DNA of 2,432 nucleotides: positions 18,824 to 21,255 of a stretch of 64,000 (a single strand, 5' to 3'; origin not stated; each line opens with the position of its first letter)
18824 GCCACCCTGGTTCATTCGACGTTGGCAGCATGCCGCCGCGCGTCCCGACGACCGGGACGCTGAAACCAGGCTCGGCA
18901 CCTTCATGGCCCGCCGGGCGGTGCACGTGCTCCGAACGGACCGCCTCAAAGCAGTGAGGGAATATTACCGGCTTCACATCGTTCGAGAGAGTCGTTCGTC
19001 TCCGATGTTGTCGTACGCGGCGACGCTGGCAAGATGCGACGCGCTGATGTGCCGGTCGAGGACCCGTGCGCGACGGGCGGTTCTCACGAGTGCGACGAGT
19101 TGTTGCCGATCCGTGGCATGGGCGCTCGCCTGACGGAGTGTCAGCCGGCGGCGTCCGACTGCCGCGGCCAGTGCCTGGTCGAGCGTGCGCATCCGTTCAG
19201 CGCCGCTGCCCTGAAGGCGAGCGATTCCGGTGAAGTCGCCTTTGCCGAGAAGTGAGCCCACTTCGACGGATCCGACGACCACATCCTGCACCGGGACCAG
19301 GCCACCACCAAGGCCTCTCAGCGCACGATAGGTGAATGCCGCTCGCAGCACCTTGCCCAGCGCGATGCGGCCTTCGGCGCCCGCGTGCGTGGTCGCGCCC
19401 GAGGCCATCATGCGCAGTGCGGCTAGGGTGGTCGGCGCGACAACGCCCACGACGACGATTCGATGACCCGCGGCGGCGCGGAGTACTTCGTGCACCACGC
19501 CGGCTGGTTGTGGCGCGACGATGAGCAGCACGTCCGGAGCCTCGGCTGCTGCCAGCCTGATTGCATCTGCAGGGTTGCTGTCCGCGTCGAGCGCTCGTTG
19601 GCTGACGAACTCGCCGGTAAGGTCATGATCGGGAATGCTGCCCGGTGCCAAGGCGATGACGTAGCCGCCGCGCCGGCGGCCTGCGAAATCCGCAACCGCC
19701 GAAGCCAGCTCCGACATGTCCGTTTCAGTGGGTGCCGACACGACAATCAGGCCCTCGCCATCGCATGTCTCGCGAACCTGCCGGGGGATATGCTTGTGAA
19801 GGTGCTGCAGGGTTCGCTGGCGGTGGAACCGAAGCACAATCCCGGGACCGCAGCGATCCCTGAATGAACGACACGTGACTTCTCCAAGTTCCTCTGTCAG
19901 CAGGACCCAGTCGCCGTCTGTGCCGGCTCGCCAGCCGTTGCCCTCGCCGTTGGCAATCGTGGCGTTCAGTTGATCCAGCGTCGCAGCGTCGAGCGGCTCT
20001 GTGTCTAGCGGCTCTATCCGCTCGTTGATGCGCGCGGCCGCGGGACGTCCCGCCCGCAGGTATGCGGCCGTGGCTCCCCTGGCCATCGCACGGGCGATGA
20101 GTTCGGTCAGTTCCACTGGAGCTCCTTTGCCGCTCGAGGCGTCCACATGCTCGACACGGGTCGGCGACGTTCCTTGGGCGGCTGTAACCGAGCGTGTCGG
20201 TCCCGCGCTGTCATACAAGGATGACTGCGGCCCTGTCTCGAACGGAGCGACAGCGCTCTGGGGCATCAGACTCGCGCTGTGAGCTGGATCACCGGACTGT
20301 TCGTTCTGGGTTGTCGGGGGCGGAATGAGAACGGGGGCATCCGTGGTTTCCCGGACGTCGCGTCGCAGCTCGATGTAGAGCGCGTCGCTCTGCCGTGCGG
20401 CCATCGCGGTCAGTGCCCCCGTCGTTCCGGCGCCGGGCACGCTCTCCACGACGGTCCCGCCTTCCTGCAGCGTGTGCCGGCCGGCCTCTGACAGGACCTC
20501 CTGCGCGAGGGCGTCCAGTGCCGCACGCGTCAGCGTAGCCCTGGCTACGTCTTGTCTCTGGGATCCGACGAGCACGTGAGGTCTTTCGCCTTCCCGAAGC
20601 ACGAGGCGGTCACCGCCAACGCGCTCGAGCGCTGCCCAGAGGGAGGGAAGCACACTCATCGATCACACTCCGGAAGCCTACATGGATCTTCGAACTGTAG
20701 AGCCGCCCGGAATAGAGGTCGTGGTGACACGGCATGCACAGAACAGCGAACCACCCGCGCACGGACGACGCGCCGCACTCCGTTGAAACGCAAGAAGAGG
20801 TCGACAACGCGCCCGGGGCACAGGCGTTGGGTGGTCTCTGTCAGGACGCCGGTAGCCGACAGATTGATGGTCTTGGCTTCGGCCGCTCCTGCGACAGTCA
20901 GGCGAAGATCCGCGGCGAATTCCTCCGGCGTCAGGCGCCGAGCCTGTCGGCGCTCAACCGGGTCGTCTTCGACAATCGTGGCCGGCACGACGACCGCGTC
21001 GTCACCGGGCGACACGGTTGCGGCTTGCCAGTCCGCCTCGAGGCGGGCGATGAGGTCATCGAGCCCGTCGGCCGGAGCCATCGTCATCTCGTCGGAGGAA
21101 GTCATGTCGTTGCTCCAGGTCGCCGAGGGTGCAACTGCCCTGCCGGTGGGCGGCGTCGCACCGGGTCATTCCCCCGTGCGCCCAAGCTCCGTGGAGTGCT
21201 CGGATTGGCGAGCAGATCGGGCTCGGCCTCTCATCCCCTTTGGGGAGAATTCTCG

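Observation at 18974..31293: Contiguous c-di-GMP / sigma-54 / surface-protein neighbourhood built largely from non-canonical parts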

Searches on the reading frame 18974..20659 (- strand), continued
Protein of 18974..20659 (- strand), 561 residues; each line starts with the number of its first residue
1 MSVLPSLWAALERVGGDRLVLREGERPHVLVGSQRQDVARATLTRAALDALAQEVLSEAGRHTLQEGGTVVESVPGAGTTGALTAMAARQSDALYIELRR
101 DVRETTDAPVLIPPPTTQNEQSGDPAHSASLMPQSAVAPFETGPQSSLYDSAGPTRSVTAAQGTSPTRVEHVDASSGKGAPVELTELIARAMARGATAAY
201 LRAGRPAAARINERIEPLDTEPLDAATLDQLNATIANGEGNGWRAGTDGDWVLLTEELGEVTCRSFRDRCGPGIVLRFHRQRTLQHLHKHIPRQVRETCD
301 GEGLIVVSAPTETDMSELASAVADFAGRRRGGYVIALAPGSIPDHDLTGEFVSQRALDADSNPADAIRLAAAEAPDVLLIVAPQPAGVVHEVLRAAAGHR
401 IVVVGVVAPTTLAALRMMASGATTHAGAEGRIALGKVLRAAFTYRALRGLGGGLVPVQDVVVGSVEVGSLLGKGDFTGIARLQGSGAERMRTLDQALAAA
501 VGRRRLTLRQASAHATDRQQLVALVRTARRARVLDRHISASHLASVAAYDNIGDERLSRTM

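Call 86: search_solved_structures(query=A1, max_evalue=0.001, show_alignments=1)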
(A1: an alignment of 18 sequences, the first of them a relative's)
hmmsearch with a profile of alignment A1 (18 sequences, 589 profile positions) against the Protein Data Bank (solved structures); distinct sequences matched with E-value up to 0.001: 9.
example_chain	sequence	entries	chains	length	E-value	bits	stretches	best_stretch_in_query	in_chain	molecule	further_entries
2ewv_A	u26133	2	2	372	2.8e-30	108.9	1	204-553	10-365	twitching motility protein PilT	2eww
2gsz_A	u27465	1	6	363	9.8e-30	107.1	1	208-552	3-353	twitching motility protein PilT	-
3jvu_A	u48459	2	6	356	1.5e-23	86.6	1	207-540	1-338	Twitching mobility protein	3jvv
9n32_A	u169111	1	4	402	4.2e-23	85.2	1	200-548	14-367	PilU protein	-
2eyu_A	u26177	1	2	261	5.7e-22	81.4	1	316-553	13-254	twitching motility protein PilT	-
5fl3_A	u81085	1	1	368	5.9e-21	78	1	206-542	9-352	PILI RETRACTION PROTEIN PILT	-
10my_A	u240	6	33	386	2.3e-14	56.3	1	207-545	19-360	PilT/PilU family type 4a pilus ATPase | Twitching motility protein PilT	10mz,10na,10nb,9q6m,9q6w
5zfq_A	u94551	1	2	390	4.7e-13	52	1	206-555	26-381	Twitching motility pilus retraction protein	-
6ojx_A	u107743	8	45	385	1.5e-11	47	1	205-539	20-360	Twitching motility pilus retraction ATPase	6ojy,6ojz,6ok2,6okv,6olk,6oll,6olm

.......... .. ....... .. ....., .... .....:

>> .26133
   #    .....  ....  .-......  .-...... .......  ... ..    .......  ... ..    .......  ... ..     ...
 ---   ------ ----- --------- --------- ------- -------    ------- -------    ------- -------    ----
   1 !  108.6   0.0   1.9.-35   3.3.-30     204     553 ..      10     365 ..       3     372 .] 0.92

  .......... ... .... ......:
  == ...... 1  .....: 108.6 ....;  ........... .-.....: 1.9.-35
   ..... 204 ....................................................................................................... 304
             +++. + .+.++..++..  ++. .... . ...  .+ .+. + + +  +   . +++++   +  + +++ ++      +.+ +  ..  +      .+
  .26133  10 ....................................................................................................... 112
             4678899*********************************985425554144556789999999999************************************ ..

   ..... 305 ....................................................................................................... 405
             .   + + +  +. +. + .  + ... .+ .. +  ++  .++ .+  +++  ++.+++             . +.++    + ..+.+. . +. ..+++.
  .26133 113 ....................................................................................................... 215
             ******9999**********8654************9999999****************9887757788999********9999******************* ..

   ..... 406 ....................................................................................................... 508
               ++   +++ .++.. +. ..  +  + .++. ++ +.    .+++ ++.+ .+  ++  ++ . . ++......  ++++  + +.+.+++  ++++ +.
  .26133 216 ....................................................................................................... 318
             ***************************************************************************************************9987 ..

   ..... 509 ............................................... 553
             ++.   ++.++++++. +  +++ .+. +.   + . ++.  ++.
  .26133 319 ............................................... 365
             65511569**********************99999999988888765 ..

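Call 96: predict_structure(alignment_id=A1)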
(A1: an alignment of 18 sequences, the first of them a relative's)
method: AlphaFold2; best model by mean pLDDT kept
length: 561 residues; sequences in the alignment: 18
mean_pLDDT: 63.3   pTM: 0.41
mean pLDDT of the five models: 63.3, 55.3, 55.1, 52.9, 48.8
residues with pLDDT >= 90: 17; 70-90: 245; 50-70: 137; < 50: 162
segments of 3 or more residues with pLDDT < 50: 103-180, 281-292, 327-331, 339-360, 447-457, 486-491, 537-561
pLDDT, mean of each block of 10 residues (from residue 1): 75 82 89 81 87 89 87 70 84 85 39 30 35 32 30 26 24 34 73 74 81 69 83 71 69 68 80 77 40 54 78 69 53 51 35 41 71 70 69 78 80 84 62 85 58 45 82 85 56 56 60 59 65 51 45 41 35
secondary structure, 60 per line:
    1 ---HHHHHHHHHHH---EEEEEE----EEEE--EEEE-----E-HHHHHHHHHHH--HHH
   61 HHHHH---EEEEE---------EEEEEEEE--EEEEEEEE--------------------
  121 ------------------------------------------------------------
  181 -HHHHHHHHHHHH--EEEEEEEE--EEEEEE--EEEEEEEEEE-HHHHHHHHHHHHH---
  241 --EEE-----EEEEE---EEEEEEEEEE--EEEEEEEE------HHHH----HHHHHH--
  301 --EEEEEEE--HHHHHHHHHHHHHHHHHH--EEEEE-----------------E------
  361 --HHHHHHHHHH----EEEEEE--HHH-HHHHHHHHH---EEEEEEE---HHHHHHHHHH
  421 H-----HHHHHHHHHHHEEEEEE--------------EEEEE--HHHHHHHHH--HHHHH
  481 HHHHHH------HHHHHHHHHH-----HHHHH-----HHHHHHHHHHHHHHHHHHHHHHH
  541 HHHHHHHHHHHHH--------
elements in order: H4-14 E18-23 E28-31 E34-37 H45-55 H58-65 E69-73 E83-90 E93-100 H182-193 E196-203 E206-211 E214-223 H225-237 E243-245 E251-255 E259-268 E271-278 H285-288 H293-298 E303-309 H312-329 E332-336 H363-372 E377-382 H389-397 E401-407 H411-421 H427-437 E438-443 E458-462 H465-473 H476-486 H493-502 H508-512 H518-553

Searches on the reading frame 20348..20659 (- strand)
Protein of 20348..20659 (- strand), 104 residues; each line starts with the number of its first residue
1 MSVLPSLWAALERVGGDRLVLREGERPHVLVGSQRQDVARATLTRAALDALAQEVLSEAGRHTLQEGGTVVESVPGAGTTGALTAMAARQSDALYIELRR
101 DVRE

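Call 62: search_protein_families(library=pfam, proteins=[window:20348-20659:-], max_evalue=10)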
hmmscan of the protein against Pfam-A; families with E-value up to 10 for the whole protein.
seq(104 aa): 0 families

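Call 94: search_protein_representatives(protein=window:20360-20659:-)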
Query: 100 residues. Proteins with E-value up to 0.001 (for the whole library): 153; up to 1e-10: 38; up to 1e-30: 1. The best 150 are listed.
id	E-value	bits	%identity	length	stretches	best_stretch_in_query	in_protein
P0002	6.6e-42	157.4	85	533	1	1-100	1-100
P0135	1.5e-21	92.4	55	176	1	1-98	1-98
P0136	2.2e-21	91.8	57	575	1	1-100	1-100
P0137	4.0e-21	91.0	57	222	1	1-99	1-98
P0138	2.3e-20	88.6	54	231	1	1-98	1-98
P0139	3.2e-20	88.1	55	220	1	1-98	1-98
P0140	8.1e-20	86.9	52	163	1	1-98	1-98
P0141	1.0e-19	86.5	52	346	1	1-98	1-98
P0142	1.1e-18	83.3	53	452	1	1-100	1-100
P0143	1.1e-18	83.2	56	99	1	1-80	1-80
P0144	1.1e-17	80.0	52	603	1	1-100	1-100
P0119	2.7e-17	78.8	50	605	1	1-98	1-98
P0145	6.8e-17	77.5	55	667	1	1-99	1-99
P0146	8.0e-17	77.3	50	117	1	1-100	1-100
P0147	9.6e-17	77.0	51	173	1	1-100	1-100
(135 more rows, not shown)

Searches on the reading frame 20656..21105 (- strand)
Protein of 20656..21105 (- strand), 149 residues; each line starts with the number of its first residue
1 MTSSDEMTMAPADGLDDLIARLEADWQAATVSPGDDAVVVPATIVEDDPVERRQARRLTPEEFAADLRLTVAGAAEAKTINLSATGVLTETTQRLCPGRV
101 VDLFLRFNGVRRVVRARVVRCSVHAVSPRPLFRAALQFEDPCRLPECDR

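Call 3: search_protein_families(library=pfam, proteins=[window:20656-21105:-], max_evalue=0.01)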
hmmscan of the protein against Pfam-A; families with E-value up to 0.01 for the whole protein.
window:20656-21105:- (149 aa): 1 family
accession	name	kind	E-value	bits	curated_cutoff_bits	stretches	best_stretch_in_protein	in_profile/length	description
PF07238.19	PilZ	-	1.4e-05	25.7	22.5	1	51-139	1-86/102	PilZ domain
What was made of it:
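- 20656..21105 (-): PilZa: a PilZ-domain c-di-GMP receptor candidate, translationally coupled to the pseudo-PilT through an ATGA overlap. Pfam: call 3.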

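Call 27: search_protein_families(library=ncbifam, proteins=[window:20656-21105:-], max_evalue=0.01)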
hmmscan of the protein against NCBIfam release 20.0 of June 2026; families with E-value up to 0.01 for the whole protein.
window:20656-21105:- (149 aa): 1 family
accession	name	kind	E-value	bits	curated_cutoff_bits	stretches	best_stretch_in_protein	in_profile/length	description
TIGR02266.1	gmx_TIGR02266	paralog_domain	0.00015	21.9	68.7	1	71-129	13-71/96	TIGR02266 family protein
